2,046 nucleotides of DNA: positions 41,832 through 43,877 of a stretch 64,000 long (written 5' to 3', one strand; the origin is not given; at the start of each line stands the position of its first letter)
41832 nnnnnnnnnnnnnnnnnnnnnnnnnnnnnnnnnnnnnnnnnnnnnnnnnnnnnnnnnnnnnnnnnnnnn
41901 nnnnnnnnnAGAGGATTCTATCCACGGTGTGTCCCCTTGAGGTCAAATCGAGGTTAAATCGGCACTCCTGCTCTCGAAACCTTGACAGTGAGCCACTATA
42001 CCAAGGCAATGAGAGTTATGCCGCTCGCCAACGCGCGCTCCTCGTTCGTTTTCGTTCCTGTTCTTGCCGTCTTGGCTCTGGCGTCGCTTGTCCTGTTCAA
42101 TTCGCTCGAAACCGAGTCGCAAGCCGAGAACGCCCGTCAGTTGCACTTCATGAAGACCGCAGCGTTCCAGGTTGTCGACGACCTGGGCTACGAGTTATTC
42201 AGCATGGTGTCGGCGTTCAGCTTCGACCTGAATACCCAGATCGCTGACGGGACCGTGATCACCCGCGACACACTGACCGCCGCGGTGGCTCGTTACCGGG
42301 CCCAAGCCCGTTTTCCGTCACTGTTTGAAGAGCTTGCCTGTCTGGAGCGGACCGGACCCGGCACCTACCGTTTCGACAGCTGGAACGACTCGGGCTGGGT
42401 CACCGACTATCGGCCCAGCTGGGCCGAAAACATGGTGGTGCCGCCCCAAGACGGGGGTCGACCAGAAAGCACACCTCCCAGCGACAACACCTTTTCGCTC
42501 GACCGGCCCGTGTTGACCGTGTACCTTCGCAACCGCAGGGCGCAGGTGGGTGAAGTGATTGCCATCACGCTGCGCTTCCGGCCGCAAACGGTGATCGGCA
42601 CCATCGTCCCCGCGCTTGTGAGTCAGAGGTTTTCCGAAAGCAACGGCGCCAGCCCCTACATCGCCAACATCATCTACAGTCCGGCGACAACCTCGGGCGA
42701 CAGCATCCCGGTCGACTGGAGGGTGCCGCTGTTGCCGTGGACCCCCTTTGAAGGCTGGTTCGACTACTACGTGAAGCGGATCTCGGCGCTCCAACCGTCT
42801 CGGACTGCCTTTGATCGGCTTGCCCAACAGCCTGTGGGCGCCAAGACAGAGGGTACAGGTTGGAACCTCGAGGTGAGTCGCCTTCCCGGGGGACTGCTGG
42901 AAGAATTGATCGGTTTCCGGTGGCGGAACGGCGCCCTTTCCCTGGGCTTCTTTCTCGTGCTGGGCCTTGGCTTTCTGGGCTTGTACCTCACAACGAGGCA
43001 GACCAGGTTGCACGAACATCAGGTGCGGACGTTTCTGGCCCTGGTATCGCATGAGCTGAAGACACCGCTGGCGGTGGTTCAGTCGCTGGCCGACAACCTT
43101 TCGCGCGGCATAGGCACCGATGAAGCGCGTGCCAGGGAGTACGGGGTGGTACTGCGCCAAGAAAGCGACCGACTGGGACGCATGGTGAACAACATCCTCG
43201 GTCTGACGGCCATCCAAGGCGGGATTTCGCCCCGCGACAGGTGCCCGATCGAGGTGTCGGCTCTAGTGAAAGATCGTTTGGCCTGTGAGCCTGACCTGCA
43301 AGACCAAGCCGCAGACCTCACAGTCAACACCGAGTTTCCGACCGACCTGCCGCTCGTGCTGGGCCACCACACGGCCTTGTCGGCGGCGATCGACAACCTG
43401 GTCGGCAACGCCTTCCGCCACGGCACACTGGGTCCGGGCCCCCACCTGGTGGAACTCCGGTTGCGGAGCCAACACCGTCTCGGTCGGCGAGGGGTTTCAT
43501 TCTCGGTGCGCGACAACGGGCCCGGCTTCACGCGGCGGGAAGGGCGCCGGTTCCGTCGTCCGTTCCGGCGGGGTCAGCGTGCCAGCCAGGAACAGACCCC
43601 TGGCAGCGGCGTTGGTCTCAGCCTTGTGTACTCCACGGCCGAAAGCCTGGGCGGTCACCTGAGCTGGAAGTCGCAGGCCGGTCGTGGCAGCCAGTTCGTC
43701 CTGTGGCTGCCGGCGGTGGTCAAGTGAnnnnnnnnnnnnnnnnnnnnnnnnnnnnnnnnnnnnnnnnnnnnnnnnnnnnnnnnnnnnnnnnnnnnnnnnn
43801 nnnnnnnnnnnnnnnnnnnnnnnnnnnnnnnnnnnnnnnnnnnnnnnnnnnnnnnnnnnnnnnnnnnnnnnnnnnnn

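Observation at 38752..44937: Three clusters of 11-bp-phased TTTGA(A/C)C direct repeats flank the two-component system: a predicted local regulon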

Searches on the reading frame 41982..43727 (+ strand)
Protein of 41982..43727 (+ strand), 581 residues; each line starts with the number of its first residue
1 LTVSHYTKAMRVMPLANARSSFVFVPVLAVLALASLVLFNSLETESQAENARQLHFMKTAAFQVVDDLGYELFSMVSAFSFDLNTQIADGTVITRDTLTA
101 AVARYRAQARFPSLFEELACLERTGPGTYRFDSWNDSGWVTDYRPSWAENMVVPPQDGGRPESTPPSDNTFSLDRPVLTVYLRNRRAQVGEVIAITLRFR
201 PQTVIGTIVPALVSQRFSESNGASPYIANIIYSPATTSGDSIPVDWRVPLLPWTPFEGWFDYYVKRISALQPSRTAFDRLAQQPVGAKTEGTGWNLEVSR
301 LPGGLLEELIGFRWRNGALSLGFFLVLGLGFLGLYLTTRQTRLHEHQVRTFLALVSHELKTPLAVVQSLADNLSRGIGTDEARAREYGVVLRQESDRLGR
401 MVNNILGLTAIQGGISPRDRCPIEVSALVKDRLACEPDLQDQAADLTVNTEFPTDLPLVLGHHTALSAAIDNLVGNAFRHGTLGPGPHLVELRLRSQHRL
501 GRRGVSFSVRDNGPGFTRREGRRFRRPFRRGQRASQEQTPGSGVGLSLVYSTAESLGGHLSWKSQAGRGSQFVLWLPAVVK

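Call 3: search_protein_families(library=pfam, proteins=[window:41982-43727:+])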
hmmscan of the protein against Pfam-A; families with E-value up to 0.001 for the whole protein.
window:41982-43727:+ (581 aa): 3 families
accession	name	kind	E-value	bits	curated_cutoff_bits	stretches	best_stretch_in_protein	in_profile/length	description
PF02518.31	HATPase_c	-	1.1e-18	68.1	26.4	1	464-578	4-109/111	Histidine kinase-, DNA gyrase B-, and HSP90-like ATPase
PF00512.31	HisKA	-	1.1e-12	48.2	26.9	1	348-413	2-65/66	His Kinase A (phospho-acceptor) domain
PF13581.12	HATPase_c_2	-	0.00061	20.2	27.4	0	469-556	35-112/127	Histidine kinase-like ATPase domain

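Call 11: find_related_loci(query=window:42018-43727:+, collection=genome_contigs, flank=10000)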
Query window:42018-43727:+ (569 aa) in genome_contigs; peptide patterns used: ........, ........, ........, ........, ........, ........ (x = any residue, [..] = any of these).
33 stretches matched a pattern; 1 encode a relative of the query (tblastn E <= 1e-3); 1 distinct loci.
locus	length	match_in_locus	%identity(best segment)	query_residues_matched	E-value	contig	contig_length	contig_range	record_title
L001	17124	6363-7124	30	311-569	3e-22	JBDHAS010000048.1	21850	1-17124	MAG: Gemmatimonadota bacterium isolate M3-44_Bin_339 M3-44_Bin_339_scaffold_8842, whole genome shotgun sequence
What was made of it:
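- Tried and rejected: The genome_contigs scan with the kinase found only a 30%-identical Gemmatimonadota kinase, so it gave no orthologous locus (call 11).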

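Call 12: find_homologous_proteins(query=window:42018-43727:+, max_evalue=1e-20)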
Query window:42018-43727:+ (569 aa): 34 proteins with E <= 1e-20 among 8000 candidates.
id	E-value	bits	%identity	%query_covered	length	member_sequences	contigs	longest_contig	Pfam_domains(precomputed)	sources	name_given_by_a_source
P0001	0.0e+0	1288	100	100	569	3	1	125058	PF02518.32,PF00512.32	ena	-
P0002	2.7e-212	724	76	76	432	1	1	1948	PF02518.32,PF00512.32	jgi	jgi:signal transduction histidine kinase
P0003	6.5e-190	651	55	98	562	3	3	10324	PF02518.32,PF00512.32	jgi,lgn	jgi:signal transduction histidine kinase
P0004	2.5e-188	645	54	100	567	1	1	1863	PF02518.32,PF00512.32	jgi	-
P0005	1.3e-187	643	56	98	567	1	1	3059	PF02518.32,PF00512.32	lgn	-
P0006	4.4e-180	618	55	96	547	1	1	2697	PF02518.32,PF00512.32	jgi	-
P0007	6.2e-180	618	55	98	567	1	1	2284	PF02518.32,PF00512.32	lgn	-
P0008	1.1e-173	597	53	95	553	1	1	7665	PF02518.32,PF00512.32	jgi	-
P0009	7.3e-170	584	51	98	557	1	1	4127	PF02518.32,PF00512.32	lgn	-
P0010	5.6e-167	575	51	99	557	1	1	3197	PF02518.32,PF00512.32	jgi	-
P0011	2.2e-162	560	49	98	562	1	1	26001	PF02518.32,PF00512.32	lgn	-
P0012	4.0e-159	549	49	96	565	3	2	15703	PF02518.32,PF00512.32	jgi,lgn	jgi:signal transduction histidine kinase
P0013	2.6e-155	536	49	98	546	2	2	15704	PF02518.32,PF00512.32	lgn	-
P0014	2.7e-155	536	49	96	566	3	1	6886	PF02518.32,PF00512.32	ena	-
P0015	2.4e-153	530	47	96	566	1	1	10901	PF02518.32,PF00512.32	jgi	jgi:signal transduction histidine kinase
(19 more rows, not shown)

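Call 13: find_encoding_contigs(protein=P0011, flank=10000, max_places=2)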
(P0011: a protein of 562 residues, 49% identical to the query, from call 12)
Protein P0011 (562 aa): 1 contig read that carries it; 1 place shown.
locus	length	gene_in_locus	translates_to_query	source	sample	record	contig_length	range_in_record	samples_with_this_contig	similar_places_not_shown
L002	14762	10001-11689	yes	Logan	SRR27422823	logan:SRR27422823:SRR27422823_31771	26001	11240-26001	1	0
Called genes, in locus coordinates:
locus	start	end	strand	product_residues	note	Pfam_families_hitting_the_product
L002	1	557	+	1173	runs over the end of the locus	PF00128:Alpha-amylase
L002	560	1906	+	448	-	PF02518:HATPase_c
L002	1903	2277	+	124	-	PF00072:Response_reg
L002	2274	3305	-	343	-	PF00356:LacI, PF00532:Peripla_BP_1, PF13407:Peripla_BP_4 (faint), PF13377:Peripla_BP_3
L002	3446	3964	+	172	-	-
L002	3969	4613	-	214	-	PF12339:DNAJ_related, PF00226:DnaJ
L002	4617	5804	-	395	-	PF01963:TraB_PrgY_gumN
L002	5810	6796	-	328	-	PF01368:DHH, PF02272:DHHA1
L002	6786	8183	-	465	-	PF00515:TPR_1 (faint), PF07719:TPR_2 (faint), PF13181:TPR_8 (faint), PF13428:TPR_14 (faint), PF13431:TPR_17 (faint), PF13432:TPR_16 (weak), PF14559:TPR_19, PF23914:TPR_CcmH_CycH (weak), +1 more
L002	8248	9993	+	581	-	-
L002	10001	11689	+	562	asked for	PF00512:HisKA, PF02518:HATPase_c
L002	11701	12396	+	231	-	PF00072:Response_reg, PF00486:Trans_reg_C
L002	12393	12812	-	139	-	-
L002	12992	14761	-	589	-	?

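Call 14: find_encoding_contigs(protein=P0012, flank=10000, max_places=2)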
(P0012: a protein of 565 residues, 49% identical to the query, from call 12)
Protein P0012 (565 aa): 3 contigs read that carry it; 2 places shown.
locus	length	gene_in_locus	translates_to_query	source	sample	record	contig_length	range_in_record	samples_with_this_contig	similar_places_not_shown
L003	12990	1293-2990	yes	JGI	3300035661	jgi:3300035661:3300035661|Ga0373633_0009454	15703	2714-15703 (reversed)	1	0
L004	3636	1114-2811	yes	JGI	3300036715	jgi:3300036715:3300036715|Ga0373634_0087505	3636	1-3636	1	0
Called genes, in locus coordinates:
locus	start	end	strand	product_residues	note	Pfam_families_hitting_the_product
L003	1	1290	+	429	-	?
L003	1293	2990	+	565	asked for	PF00512:HisKA, PF02518:HATPase_c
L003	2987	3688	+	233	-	PF00072:Response_reg, PF00486:Trans_reg_C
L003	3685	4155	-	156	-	-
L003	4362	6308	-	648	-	PF00456:Transketolase_N, PF02779:Transket_pyr, PF22613:Transketolase_C_1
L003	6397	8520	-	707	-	PF13089:PP_kinase_N, PF02503:PP_kinase, PF17941:PP_kinase_C_1, PF13091:PLDc_2 (weak), PF13090:PP_kinase_C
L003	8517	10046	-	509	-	PF02541:Ppx-GppA, PF21447:Ppx-GppA_III, PF24391:HD-CE (weak), PF01966:HD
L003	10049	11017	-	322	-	PF00480:ROK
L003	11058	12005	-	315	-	PF00656:Peptidase_C14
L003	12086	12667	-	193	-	-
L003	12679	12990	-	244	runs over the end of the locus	PF22435:MRM3-like_sub_bind, PF00588:SpoU_methylase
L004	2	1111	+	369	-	?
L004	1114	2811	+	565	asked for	PF00512:HisKA, PF02518:HATPase_c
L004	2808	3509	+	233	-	PF00072:Response_reg, PF00486:Trans_reg_C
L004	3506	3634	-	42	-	?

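Call 15: find_encoding_contigs(protein=P0003, flank=10000, max_places=2)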
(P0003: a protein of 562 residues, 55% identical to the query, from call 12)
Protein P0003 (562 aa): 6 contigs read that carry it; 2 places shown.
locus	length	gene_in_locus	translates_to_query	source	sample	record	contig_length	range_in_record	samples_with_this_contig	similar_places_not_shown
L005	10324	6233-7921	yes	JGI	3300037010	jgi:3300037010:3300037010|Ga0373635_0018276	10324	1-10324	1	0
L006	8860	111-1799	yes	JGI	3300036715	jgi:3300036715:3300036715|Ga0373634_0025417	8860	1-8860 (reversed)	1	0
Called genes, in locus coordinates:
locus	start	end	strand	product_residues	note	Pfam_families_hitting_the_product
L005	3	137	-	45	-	?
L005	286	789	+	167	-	-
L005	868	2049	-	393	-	PF01963:TraB_PrgY_gumN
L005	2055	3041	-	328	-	PF01368:DHH, PF02272:DHHA1 (weak)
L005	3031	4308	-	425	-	PF13428:TPR_14 (faint), PF23914:TPR_CcmH_CycH (faint), PF07719:TPR_2 (faint), PF13181:TPR_8 (faint), PF13431:TPR_17 (faint), PF00515:TPR_1 (faint), PF13432:TPR_16 (weak), PF13371:TPR_9 (weak), +2 more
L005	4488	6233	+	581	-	-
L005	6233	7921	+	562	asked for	PF00512:HisKA, PF02518:HATPase_c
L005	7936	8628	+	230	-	PF00072:Response_reg, PF00486:Trans_reg_C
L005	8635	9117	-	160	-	-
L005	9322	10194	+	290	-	PF01263:Aldose_epim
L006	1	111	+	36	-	?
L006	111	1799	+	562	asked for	PF00512:HisKA, PF02518:HATPase_c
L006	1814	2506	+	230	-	PF00072:Response_reg, PF00486:Trans_reg_C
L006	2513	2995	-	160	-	-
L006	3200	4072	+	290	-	PF01263:Aldose_epim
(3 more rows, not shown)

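Call 18: find_encoding_contigs(protein=P0001, flank=1000, max_places=2)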
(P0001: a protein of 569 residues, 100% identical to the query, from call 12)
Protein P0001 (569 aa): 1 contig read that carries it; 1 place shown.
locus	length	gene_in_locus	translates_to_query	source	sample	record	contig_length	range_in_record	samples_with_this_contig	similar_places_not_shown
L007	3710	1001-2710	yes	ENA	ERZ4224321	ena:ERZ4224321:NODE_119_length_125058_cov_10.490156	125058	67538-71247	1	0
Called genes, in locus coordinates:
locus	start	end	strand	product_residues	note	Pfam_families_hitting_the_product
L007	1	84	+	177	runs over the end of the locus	-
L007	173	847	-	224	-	PF00072:Response_reg, PF00486:Trans_reg_C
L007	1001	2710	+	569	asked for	PF00512:HisKA, PF02518:HATPase_c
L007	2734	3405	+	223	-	PF00072:Response_reg, PF00486:Trans_reg_C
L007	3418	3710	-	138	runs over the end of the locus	-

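Call 19: find_encoding_contigs(protein=P0015, flank=10000, max_places=1)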
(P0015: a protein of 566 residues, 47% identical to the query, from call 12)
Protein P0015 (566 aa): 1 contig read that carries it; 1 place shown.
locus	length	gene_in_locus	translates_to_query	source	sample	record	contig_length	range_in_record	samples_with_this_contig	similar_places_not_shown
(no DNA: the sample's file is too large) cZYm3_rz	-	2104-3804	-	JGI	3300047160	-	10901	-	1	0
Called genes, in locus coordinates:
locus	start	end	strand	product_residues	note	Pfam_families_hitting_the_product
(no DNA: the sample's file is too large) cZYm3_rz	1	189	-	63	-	?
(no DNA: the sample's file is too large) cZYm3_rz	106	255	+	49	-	-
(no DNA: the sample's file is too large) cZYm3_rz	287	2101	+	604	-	-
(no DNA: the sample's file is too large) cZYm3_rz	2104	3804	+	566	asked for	PF00512:HisKA, PF02518:HATPase_c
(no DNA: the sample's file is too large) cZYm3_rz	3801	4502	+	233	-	PF00072:Response_reg, PF00486:Trans_reg_C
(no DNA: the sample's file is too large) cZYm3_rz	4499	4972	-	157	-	-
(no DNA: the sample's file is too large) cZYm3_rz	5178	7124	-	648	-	PF00456:Transketolase_N, PF02779:Transket_pyr, PF22613:Transketolase_C_1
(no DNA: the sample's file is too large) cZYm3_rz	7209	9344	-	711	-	PF13089:PP_kinase_N, PF02503:PP_kinase, PF17941:PP_kinase_C_1, PF13091:PLDc_2 (weak), PF13090:PP_kinase_C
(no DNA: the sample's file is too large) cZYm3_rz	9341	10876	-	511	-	PF02541:Ppx-GppA, PF21447:Ppx-GppA_III, PF24391:HD-CE (weak), PF01966:HD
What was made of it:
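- Tried and rejected: One kinase orthologue (P0015) had no retrievable DNA (call 19).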

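Call 20: find_encoding_contigs(protein=P0013, flank=10000, max_places=1)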
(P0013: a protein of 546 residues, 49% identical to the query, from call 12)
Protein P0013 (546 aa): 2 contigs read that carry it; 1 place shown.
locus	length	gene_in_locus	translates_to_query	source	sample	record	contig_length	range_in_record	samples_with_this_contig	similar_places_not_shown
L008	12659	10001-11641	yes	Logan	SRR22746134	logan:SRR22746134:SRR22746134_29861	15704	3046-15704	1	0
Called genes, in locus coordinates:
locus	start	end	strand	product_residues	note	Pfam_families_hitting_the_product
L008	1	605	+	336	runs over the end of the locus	PF00356:LacI, PF00532:Peripla_BP_1, PF13407:Peripla_BP_4, PF13377:Peripla_BP_3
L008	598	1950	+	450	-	PF00512:HisKA (weak), PF02518:HATPase_c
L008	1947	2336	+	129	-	PF00072:Response_reg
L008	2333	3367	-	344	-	PF00356:LacI, PF00532:Peripla_BP_1, PF13407:Peripla_BP_4 (weak), PF13377:Peripla_BP_3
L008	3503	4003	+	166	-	-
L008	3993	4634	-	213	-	PF12339:DNAJ_related, PF00226:DnaJ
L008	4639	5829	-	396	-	PF01963:TraB_PrgY_gumN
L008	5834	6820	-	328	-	PF01368:DHH, PF02272:DHHA1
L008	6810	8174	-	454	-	PF12895:ANAPC3 (faint), PF07719:TPR_2 (faint), PF13181:TPR_8 (faint), PF13428:TPR_14 (faint), PF13431:TPR_17 (faint), PF23914:TPR_CcmH_CycH (faint), PF13432:TPR_16 (weak), PF14559:TPR_19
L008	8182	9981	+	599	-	-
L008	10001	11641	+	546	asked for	PF00512:HisKA, PF02518:HATPase_c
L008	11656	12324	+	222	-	PF00072:Response_reg, PF00486:Trans_reg_C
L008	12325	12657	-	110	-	?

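Call 21: find_encoding_contigs(protein=P0008, flank=10000, max_places=1)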
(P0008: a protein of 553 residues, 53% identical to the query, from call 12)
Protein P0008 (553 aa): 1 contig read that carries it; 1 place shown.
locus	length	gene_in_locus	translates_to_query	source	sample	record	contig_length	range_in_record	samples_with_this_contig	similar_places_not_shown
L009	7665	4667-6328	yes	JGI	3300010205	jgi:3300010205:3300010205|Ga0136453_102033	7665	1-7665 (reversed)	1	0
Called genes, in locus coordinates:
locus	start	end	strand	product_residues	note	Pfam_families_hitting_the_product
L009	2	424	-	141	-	?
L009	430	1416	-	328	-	PF01368:DHH, PF02272:DHHA1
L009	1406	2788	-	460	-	PF13371:TPR_9 (faint), PF00515:TPR_1 (faint), PF07719:TPR_2 (faint), PF13428:TPR_14 (faint), PF13432:TPR_16 (weak), PF14559:TPR_19 (weak), PF23914:TPR_CcmH_CycH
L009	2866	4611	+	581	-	-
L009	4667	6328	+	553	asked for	PF00512:HisKA, PF02518:HATPase_c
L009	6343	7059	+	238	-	PF00072:Response_reg, PF00486:Trans_reg_C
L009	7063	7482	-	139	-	-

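Call 33: find_encoding_contigs(protein=P0002, flank=3000, max_places=2)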
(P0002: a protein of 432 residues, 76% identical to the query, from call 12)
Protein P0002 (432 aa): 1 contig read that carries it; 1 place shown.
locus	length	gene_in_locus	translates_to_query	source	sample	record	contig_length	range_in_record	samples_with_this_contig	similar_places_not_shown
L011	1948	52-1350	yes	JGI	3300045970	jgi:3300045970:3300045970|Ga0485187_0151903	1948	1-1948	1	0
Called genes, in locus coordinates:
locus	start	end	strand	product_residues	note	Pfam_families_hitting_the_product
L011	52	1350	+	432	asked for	PF00512:HisKA, PF02518:HATPase_c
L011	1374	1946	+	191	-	?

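Call 52: search_protein_families(library=ncbifam, proteins=[window:42018-43727:+], max_evalue=0.01)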
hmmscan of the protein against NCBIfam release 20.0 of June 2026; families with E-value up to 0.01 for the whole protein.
window:42018-43727:+ (569 aa): 70 families (the best 25 are shown)
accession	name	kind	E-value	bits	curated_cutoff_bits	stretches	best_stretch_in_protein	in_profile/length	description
TIGR02966.1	phoR_proteo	equivalog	9.1e-32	110.4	334.2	1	333-561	111-330/333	phosphate regulon sensor histidine kinase PhoR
NF046044.1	PnpS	equivalog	3.1e-30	105.5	400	1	330-565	164-390/390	two-component system histidine kinase PnpS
NF033092.0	HK_WalK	equivalog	8.6e-26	90.6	725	1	326-565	363-593/594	cell wall metabolism sensor histidine kinase WalK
NF008235.0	PRK11006.1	equivalog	8.5e-23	80.9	390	1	328-566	196-423/431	phosphate regulon sensor histidine kinase PhoR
NF041735.1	hist_kin_RppB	equivalog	1e-21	77.3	400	1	334-565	214-438/438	two-component system sensor histidine kinase RppB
NF047874.1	MASE3_PAS_HK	subfamily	1.1e-20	74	560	2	492-566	551-625/655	MASE3 domain-containing sensor histidine kinase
NF040691.1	MtrAB_MtrB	equivalog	7.5e-20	71.4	450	1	337-567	272-493/507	MtrAB system histidine kinase MtrB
NF045911.1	TCSHisKinNblS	equivalog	3.5e-19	68.6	1000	1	326-562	379-616/621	two-component system sensor histidine kinase NblS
NF007007.0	PRK09470.1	equivalog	9.5e-19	67.6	486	1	337-567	246-460/463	envelope stress sensor histidine kinase CpxA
NF008312.0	PRK11100.1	equivalog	2.8e-17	62.7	356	1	328-566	247-474/477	two-component system sensor histidine kinase CreC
NF012163.2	BaeS_SmeS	equivalog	1.3e-16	60.6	500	1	332-552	236-444/457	sensor histidine kinase efflux regulator BaeS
NF041947.1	LuxQ_Vibrio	equivalog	6.6e-16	57.4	1200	1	336-566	471-696/843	quorum-sensing autoinducer 2 sensor kinase/phosphatase LuxQ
NF045595.1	HK_scytonemin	equivalog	7.9e-16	57.6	865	1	337-567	416-636/637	scytonemin biosynthesis sensor histidine kinase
NF006800.0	PRK09303.1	equivalog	1.4e-15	57.2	342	1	338-566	153-377/383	histidine kinase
NF041832.1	near_NosP_CTERM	subfamily_domain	1.9e-15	56.8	400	1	338-567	9-226/370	NahK/ErcS family hybrid sensor histidine kinase/response regulator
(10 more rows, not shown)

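Call 66: search_protein_families(library=pfam, proteins=[L002:8248-9993:+, L005:4488-6233:+], max_evalue=0.01)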
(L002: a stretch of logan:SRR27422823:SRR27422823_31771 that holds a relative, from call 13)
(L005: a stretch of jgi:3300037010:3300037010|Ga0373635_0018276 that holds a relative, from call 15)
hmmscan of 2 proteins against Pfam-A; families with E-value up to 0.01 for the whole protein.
L002:8248-9993:+ (581 aa): 0 families

L005:4488-6233:+ (581 aa): 0 families

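Call 74: find_encoding_contigs(protein=P0014, flank=6000, max_places=1)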
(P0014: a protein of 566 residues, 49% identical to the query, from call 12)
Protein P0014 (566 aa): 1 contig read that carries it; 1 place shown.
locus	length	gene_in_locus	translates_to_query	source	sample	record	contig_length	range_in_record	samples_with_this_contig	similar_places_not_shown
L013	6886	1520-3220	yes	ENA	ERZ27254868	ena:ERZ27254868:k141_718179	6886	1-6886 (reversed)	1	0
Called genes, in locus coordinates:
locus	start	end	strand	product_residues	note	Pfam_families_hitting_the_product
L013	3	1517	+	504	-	?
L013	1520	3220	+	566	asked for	PF00512:HisKA, PF02518:HATPase_c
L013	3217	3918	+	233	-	PF00072:Response_reg, PF00486:Trans_reg_C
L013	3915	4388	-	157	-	-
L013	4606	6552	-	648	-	PF00456:Transketolase_N, PF02779:Transket_pyr, PF22613:Transketolase_C_1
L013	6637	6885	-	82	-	?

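Call 75: find_encoding_contigs(protein=P0009, flank=4000, max_places=1)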
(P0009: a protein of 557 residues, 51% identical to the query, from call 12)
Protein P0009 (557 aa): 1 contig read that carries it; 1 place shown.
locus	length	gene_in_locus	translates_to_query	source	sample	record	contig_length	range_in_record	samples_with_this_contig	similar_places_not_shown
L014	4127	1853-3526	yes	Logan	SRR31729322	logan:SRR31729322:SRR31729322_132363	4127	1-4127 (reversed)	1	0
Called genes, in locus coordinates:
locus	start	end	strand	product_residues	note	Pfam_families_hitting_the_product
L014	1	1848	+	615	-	?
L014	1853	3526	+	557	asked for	PF00512:HisKA, PF02518:HATPase_c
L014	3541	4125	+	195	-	?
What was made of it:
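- Tried and rejected: L008, L011 and L014 end before the informative intergenic regions (calls 20, 33, 75).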
